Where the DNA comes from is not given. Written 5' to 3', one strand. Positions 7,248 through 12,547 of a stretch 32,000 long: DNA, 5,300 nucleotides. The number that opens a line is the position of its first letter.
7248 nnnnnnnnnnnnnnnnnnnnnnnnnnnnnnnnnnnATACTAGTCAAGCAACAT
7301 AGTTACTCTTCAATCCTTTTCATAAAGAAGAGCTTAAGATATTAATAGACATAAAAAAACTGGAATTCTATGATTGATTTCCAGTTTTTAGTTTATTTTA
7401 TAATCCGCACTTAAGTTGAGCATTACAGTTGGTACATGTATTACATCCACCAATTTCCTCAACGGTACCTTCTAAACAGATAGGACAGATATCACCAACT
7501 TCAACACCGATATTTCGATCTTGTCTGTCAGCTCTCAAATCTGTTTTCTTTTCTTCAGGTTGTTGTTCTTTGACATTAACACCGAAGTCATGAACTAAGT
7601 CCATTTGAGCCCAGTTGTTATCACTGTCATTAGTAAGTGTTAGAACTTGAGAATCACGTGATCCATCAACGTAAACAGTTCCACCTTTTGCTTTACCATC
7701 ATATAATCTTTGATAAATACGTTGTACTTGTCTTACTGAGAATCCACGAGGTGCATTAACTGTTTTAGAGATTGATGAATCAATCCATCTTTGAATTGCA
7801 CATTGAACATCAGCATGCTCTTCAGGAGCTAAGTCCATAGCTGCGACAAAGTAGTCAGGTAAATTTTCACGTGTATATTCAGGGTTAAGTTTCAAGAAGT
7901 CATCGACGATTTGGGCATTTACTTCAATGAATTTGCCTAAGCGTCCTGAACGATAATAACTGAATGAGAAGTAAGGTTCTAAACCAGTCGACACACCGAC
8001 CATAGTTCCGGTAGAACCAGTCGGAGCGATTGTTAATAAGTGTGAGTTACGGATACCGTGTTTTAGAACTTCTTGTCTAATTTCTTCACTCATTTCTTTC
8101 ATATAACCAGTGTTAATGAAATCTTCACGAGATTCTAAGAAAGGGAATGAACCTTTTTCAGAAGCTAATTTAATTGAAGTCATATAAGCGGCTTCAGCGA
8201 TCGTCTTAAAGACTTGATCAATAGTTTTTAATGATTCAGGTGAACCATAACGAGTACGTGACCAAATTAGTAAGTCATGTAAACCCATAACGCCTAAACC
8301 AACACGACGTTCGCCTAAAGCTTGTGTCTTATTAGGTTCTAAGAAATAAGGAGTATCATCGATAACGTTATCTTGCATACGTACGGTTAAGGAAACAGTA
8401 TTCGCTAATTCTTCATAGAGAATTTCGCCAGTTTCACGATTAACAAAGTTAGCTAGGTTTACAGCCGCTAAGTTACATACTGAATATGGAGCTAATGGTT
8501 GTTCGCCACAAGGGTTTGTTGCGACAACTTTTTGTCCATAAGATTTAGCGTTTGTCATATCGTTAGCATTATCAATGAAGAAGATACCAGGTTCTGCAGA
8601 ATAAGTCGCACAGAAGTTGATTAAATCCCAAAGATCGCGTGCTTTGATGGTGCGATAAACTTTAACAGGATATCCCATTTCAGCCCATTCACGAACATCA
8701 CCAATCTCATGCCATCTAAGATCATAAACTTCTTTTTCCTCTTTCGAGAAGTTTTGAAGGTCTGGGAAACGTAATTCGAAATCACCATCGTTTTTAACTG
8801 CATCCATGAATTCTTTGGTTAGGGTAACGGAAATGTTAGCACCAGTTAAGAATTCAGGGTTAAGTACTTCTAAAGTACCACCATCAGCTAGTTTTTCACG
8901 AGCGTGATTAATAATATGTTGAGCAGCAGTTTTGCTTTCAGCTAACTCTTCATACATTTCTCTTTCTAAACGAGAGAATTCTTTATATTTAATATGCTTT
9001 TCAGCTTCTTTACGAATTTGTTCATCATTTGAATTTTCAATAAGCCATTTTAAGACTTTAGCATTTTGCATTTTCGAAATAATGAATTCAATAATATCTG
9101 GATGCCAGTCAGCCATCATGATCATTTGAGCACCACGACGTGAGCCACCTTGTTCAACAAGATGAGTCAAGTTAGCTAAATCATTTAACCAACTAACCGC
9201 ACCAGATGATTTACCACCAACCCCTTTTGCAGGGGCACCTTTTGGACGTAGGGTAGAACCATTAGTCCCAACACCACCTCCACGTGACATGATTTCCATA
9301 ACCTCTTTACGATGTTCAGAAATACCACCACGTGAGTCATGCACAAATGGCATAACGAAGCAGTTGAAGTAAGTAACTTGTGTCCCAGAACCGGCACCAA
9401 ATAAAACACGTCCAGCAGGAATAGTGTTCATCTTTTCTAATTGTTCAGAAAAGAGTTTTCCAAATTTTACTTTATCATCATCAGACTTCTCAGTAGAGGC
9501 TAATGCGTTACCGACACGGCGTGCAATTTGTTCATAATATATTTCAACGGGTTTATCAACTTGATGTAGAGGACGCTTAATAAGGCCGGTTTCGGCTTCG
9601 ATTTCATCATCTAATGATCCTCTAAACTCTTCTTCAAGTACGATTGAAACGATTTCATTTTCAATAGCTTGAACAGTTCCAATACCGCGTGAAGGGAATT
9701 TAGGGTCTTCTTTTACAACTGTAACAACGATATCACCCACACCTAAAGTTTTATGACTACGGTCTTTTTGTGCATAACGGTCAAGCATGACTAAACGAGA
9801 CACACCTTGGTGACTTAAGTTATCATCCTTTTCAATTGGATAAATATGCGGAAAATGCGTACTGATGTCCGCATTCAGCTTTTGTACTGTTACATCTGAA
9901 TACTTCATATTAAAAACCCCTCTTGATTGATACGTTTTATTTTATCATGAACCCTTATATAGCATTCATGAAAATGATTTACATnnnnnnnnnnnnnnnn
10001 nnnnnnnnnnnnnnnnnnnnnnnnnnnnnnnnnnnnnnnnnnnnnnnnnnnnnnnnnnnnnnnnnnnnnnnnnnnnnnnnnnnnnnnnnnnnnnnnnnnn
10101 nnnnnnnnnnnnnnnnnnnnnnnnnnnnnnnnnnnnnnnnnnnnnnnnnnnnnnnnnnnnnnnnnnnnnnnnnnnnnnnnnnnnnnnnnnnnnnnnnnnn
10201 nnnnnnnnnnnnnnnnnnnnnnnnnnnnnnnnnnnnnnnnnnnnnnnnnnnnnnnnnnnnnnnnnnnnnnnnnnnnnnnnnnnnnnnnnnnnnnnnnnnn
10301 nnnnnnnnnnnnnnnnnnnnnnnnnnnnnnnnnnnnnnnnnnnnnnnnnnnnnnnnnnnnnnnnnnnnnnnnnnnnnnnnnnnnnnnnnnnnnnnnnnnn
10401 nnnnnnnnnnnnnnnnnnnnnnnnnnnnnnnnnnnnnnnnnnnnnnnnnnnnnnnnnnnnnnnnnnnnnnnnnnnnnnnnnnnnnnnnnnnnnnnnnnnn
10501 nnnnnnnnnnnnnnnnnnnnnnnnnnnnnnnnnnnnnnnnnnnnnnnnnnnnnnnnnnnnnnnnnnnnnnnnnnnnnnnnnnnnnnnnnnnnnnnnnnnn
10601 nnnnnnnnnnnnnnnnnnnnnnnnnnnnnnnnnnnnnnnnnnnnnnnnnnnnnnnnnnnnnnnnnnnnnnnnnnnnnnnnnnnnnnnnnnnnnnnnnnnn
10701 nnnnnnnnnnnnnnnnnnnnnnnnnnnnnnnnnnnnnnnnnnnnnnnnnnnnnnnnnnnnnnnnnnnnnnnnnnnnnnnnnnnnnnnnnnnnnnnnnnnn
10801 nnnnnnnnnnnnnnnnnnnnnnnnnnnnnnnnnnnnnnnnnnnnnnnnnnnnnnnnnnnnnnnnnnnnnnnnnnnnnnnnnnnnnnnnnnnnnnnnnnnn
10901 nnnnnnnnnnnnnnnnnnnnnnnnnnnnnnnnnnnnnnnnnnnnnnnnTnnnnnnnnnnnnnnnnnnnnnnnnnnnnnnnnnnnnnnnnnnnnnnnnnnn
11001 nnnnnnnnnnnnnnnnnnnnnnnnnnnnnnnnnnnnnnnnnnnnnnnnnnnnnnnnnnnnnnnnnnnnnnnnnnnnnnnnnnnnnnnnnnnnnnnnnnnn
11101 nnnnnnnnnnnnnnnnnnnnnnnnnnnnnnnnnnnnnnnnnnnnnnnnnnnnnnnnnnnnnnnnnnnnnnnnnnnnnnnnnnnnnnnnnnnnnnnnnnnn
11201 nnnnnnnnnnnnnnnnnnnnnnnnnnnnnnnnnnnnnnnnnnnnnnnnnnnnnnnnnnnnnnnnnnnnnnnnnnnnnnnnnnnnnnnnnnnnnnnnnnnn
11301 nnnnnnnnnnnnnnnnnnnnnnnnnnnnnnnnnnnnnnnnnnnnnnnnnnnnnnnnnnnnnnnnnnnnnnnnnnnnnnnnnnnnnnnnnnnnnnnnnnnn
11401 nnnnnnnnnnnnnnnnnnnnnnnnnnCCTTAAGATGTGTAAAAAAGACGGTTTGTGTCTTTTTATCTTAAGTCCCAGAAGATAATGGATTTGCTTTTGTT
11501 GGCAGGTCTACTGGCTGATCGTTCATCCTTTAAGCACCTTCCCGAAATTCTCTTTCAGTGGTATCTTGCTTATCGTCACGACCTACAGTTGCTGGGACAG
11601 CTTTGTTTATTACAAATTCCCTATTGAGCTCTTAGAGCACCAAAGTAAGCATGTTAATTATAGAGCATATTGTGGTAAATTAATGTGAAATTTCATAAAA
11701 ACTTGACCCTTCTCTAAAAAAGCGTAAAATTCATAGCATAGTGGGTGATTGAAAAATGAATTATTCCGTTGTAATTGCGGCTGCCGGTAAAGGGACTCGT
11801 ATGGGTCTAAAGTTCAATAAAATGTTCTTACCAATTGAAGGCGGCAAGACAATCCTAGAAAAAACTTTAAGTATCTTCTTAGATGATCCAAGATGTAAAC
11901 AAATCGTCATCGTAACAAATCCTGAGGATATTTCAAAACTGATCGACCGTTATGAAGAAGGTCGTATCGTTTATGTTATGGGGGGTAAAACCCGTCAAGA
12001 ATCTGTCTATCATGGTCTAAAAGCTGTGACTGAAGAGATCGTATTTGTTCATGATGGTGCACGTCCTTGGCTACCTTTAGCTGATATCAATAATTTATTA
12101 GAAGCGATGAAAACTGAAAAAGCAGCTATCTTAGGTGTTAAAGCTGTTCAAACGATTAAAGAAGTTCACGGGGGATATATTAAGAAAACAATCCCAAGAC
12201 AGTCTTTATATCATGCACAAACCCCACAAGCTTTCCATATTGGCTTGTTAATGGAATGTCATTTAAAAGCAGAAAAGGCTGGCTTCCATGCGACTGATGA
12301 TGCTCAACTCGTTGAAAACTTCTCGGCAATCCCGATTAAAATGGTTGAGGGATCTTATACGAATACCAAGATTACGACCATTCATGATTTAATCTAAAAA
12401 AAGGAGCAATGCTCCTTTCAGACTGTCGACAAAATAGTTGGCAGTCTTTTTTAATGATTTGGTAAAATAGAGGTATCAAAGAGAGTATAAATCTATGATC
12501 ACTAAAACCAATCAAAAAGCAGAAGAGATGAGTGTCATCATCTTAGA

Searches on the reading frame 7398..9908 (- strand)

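Call 7: search_protein_families(library=pfam, proteins=[window:7398-9908:-], max_evalue=0.00001)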
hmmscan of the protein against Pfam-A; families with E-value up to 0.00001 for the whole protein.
window:7398-9908:- (836 aa): 1 family
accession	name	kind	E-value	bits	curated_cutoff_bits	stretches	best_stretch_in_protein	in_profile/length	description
PF02867.20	Ribonuc_red_lgC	-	7.6e-109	365.1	23.9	1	182-746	2-523/523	Ribonucleotide reductase, barrel domain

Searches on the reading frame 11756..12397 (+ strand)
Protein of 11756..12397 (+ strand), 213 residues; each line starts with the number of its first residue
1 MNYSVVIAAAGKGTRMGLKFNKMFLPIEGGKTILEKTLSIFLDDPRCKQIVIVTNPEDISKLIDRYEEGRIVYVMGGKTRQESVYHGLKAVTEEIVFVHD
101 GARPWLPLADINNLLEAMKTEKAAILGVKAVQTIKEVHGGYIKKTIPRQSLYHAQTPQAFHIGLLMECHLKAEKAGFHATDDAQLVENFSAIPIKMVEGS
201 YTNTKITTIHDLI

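Call 3: search_protein_families(library=pfam, proteins=[window:11756-12397:+])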
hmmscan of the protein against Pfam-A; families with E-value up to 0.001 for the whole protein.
window:11756-12397:+ (213 aa): 2 families
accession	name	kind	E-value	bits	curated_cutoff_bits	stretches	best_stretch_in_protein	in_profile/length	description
PF01128.25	IspD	-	5e-60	203.4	27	1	5-212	3-212/221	2-C-methyl-D-erythritol 4-phosphate cytidylyltransferase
PF12804.13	NTP_transf_3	-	5.1e-13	50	27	1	5-129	1-122/160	MobA-like NTP transferase domain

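Call 4: search_protein_families(library=ncbifam, proteins=[window:11756-12397:+])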
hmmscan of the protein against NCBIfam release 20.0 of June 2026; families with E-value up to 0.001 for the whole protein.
window:11756-12397:+ (213 aa): 15 families
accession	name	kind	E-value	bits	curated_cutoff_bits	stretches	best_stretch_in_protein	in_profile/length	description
TIGR00453.1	ispD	equivalog_domain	7.3e-63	211.9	181.3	1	4-212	1-212/219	2-C-methyl-D-erythritol 4-phosphate cytidylyltransferase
NF009924.0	PRK13385.1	subfamily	3.6e-48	164.2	342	1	1-212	1-216/230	2-C-methyl-D-erythritol 4-phosphate cytidylyltransferase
NF001186.0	PRK00155.2-3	equivalog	3.8e-46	157.3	253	1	2-212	4-215/224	2-C-methyl-D-erythritol 4-phosphate cytidylyltransferase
NF006899.0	PRK09382.1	equivalog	2.8e-41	141.9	417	1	2-212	6-213/387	bifunctional 2-C-methyl-D-erythritol 4-phosphate cytidylyltransferase/2-C-methyl-D-erythritol 2,4-cyclodiphosphate synthase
NF001183.0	PRK00155.1-3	subfamily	1.7e-30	106.1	166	1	1-212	1-224/237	D-ribitol-5-phosphate cytidylyltransferase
TIGR03310.1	matur_MocA_YgfJ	equivalog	2.3e-11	44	186.45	1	4-126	1-123/188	molybdenum cofactor cytidylyltransferase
NF001457.0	PRK00317.1-3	equivalog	2.7e-09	36.8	164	1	5-147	4-143/200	molybdenum cofactor guanylyltransferase MobA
NF053639.1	Mfer334_fam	equivalog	4.4e-07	30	260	1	4-122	1-130/209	pseudomurein biosynthesis protein PmurB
NF010932.0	PRK14352.1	equivalog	1.2e-06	27.5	611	1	3-126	7-134/488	bifunctional UDP-N-acetylglucosamine diphosphorylase/glucosamine-1-phosphate N-acetyltransferase GlmU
TIGR01173.1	glmU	equivalog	3.3e-06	26.2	366.85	1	4-130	2-129/452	bifunctional UDP-N-acetylglucosamine diphosphorylase/glucosamine-1-phosphate N-acetyltransferase GlmU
NF010933.0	PRK14353.1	equivalog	3.2e-05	22.7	505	1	3-132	6-139/453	bifunctional UDP-N-acetylglucosamine diphosphorylase/glucosamine-1-phosphate N-acetyltransferase GlmU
NF010940.0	PRK14360.1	equivalog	0.00011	20.9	602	1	4-125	3-126/452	bifunctional UDP-N-acetylglucosamine diphosphorylase/glucosamine-1-phosphate N-acetyltransferase GlmU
NF045665.1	NTPtran_DVU1551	equivalog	0.00013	21.1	315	1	4-126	2-124/359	DVU_1551 family NTP transferase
NF011056.0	PRK14489.1-1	equivalog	0.00023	20.4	379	1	2-106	5-101/363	bifunctional molybdenum cofactor guanylyltransferase MobA/molybdopterin-guanine dinucleotide biosynthesis adaptor protein MobB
TIGR03992.1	Arch_glmU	subfamily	0.00081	18.4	292.1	1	5-94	3-95/393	bifunctional sugar-1-phosphate nucleotidylyltransferase/acetyltransferase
